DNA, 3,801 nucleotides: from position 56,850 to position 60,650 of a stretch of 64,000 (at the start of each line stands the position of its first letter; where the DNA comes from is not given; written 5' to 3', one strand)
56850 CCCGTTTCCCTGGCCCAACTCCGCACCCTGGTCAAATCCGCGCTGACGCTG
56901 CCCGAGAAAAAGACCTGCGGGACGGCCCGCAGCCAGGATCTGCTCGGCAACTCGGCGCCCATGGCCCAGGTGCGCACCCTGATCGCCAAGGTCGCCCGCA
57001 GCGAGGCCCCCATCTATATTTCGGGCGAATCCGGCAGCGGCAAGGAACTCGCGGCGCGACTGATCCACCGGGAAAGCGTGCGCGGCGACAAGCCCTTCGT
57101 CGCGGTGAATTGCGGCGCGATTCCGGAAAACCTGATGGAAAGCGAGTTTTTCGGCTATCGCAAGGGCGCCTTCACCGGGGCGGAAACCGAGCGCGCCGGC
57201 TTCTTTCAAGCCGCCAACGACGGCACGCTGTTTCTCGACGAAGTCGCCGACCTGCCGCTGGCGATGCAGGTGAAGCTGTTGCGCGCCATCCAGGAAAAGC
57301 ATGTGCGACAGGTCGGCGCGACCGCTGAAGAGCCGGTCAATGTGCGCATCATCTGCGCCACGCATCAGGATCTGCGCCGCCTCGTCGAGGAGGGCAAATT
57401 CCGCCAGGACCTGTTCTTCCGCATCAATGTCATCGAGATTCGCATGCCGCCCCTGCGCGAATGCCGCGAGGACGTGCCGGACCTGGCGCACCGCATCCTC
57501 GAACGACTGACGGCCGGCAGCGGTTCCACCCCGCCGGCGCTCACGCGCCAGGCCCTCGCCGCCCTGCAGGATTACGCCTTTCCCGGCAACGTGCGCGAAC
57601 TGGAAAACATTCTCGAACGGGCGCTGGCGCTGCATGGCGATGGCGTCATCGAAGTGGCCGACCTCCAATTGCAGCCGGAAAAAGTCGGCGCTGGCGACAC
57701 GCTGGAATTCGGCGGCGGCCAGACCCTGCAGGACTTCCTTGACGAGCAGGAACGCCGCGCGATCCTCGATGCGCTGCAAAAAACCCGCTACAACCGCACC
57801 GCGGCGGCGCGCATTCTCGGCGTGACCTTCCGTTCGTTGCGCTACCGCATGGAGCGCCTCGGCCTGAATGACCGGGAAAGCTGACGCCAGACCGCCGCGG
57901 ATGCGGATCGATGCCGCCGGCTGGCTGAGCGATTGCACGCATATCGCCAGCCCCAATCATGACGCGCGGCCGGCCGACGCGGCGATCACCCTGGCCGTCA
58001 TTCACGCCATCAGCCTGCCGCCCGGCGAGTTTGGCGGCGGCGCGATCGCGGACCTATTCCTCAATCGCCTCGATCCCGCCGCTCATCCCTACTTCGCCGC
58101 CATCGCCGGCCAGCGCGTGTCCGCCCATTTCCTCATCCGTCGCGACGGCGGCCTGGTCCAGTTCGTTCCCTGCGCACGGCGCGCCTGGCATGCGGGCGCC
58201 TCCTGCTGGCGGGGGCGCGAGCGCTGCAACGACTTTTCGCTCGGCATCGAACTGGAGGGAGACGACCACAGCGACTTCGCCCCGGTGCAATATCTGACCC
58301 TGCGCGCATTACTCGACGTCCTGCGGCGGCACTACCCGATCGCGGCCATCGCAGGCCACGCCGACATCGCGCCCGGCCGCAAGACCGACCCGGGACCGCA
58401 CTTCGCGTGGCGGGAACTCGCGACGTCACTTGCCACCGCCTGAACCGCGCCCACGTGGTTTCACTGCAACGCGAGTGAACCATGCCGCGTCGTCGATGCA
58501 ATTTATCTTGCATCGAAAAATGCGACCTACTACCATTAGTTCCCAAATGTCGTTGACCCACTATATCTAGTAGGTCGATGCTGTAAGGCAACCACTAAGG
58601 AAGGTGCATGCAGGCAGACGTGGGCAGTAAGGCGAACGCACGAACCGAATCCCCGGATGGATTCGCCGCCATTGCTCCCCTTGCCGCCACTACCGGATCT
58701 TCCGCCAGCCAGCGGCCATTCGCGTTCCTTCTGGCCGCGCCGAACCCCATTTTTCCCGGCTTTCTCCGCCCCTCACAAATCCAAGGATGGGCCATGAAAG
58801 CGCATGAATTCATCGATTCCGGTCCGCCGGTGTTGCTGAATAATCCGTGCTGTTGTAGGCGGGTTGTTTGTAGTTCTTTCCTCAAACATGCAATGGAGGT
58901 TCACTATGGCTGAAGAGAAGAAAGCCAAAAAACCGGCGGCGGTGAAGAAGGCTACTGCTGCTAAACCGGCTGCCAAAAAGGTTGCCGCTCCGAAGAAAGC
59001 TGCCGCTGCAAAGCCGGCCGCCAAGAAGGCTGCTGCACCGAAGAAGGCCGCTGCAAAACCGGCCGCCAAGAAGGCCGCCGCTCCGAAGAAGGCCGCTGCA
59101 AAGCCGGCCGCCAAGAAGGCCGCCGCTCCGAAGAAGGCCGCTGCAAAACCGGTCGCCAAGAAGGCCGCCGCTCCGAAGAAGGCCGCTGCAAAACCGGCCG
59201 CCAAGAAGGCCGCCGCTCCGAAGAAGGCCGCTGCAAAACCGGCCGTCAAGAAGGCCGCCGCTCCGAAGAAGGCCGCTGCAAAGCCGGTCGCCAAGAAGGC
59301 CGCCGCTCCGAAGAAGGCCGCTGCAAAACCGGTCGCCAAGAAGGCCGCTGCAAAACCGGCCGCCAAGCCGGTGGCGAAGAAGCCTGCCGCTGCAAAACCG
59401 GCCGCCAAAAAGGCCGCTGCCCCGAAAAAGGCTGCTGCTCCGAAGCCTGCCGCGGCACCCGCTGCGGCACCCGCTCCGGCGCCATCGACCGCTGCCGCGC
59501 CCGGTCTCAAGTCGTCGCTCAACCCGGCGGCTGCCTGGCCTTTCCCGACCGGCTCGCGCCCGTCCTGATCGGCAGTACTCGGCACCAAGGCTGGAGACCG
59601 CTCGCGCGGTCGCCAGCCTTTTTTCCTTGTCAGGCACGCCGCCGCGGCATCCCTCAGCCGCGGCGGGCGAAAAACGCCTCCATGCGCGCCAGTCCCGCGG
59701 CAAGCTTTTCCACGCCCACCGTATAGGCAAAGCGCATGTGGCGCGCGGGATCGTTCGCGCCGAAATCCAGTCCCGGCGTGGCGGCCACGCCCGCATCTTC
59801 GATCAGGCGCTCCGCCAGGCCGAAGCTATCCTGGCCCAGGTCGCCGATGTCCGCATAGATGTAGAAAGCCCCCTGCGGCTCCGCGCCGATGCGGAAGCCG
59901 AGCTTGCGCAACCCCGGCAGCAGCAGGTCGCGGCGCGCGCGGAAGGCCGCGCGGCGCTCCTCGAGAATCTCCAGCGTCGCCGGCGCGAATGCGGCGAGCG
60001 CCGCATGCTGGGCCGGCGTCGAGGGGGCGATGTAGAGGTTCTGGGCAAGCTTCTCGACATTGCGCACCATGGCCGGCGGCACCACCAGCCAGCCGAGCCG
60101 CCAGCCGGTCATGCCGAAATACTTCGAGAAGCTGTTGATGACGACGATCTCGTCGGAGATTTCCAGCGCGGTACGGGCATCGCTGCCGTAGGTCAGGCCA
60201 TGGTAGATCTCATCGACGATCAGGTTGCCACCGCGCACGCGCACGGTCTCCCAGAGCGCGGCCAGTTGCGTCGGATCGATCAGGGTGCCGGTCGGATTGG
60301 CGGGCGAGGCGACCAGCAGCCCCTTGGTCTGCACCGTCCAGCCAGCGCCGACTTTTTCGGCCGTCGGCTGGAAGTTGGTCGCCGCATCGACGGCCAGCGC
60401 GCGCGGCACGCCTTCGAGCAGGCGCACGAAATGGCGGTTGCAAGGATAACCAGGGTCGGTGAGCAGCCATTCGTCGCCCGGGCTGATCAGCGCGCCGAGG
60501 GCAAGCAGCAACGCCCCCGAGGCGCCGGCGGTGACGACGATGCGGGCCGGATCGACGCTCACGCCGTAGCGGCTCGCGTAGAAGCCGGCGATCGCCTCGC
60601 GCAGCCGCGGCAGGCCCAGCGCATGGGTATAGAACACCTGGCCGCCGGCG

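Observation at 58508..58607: Orphan NrdR operator: promoter plus tandem NrdR-like boxes with no ribonucleotide reductase gene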

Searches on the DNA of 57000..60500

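Call 4: search_rna_families(source=window, start=57000, end=60500, threshold=evalue, max_evalue=1)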
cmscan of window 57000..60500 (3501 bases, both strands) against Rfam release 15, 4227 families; matches with E-value up to 1: 1.
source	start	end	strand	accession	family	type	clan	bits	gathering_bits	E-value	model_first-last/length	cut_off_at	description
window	59430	59472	-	RF03057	nhaA-I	Cis-reg; riboswitch;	-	19.9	37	0.72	1-55/55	no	nhaA-I RNA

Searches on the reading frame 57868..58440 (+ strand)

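Call 38: search_protein_families(library=pfam, proteins=[window:57868-58440:+], max_evalue=1)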
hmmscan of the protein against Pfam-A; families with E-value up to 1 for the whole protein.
window:57868-58440:+ (191 aa): 1 family
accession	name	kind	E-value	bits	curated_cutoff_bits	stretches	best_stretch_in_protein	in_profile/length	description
PF01510.30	Amidase_2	-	4.7e-30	105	26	1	40-177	5-131/131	N-acetylmuramoyl-L-alanine amidase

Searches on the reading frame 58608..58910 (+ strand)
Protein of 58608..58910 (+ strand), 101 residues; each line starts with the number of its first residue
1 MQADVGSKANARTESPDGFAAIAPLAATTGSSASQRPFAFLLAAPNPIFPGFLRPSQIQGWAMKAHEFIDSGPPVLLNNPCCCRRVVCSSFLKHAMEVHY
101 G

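Call 38: search_protein_families(library=pfam, proteins=[window:58608-58910:+], max_evalue=1)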
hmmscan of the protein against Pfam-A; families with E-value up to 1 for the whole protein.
window:58608-58910:+ (101 aa): 0 families

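Call 63: search_protein_families(library=ncbifam, proteins=[window:58608-58910:+], max_evalue=0.001)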
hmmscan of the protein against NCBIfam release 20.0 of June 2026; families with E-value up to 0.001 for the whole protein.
window:58608-58910:+ (101 aa): 0 families

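Call 67: find_homologous_proteins(query=window:58608-58910:+, max_evalue=0.001)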
Query window:58608-58910:+ (101 aa): 82 proteins with E <= 0.001 among 86 candidates.
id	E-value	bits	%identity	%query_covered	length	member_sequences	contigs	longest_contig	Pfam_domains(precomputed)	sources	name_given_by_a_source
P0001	8.9e-62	223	99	100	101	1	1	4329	-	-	-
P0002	3.3e-46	173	79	100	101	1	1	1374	-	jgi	jgi:hypothetical protein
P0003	4.3e-45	170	76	100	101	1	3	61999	-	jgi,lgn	jgi:hypothetical protein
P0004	2.9e-43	164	75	100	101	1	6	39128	-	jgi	jgi:hypothetical protein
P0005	7.1e-42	160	73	100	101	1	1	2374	-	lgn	-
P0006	2.2e-39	152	73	100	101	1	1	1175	-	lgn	-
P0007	6.6e-33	131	64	100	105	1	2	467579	-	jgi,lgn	jgi:hypothetical protein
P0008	8.3e-31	124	63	100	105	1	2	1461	-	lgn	-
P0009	2.0e-27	113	60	100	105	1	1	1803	-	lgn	-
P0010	3.5e-27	112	60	100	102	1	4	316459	-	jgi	jgi:hypothetical protein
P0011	2.4e-26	110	60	100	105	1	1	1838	-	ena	-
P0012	5.4e-26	109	58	100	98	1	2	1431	-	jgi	jgi:hypothetical protein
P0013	1.8e-23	100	58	100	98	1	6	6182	-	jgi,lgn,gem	-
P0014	7.7e-23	98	53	100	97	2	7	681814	-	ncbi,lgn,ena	-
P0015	3.0e-22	97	52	100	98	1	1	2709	-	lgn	-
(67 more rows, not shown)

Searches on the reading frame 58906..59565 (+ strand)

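Call 38: search_protein_families(library=pfam, proteins=[window:58906-59565:+], max_evalue=1)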
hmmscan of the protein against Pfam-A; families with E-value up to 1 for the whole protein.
window:58906-59565:+ (220 aa): 1 family
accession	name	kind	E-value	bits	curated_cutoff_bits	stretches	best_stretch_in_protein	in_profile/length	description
PF07382.16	HC2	-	2.7e-17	64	40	1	34-218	5-194/194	Histone H1-like nucleoprotein HC2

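Call 63: search_protein_families(library=ncbifam, proteins=[window:58906-59565:+], max_evalue=0.001)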
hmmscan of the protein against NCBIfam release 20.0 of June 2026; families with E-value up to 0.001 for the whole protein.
window:58906-59565:+ (220 aa): 1 family
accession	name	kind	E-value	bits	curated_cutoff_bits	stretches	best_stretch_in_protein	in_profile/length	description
NF038053.1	hist_H1_lk_Burk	equivalog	4.6e-19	69.5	80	1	46-219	11-195/195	histone H1-like DNA-binding protein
